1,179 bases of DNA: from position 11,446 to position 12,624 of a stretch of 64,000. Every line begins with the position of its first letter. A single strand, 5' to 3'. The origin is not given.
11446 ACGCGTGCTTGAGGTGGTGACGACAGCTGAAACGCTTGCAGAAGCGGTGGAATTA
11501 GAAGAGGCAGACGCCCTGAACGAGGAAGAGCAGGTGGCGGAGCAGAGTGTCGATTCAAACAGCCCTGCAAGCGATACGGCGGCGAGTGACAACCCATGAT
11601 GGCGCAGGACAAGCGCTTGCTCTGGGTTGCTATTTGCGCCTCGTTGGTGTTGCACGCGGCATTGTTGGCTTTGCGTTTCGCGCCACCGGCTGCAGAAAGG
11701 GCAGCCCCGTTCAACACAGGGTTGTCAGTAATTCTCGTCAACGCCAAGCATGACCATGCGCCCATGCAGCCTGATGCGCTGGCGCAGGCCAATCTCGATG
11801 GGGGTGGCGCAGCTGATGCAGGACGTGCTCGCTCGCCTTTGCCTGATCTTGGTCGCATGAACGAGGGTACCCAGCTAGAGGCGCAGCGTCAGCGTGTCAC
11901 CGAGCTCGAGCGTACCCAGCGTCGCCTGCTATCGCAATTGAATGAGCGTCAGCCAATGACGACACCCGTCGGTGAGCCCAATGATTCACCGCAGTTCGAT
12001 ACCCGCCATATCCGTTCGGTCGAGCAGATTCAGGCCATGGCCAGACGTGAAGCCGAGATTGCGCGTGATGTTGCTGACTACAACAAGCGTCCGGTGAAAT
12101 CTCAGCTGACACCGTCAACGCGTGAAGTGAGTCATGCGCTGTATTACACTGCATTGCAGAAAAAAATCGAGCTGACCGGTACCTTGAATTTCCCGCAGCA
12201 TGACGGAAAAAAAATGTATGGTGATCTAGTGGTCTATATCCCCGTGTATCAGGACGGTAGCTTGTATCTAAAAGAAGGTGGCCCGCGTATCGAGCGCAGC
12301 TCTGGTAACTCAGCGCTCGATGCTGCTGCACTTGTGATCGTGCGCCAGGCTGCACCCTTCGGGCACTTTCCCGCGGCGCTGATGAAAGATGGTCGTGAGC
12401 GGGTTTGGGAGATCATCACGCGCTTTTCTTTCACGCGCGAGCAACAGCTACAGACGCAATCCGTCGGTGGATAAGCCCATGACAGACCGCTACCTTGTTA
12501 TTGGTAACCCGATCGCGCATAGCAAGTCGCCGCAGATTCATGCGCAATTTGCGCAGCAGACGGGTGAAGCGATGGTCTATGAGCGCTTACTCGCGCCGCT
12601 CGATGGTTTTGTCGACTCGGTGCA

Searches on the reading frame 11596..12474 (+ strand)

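Call 72: search_protein_families(library=pfam, proteins=[window:11596-12474:+], max_evalue=0.001)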
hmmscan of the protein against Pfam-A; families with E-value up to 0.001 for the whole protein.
window:11596-12474:+ (292 aa): 1 family
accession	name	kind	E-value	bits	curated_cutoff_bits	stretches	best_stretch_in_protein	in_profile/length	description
PF13103.11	TonB_2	-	0.00035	21.1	22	1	183-259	4-72/85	TonB C terminal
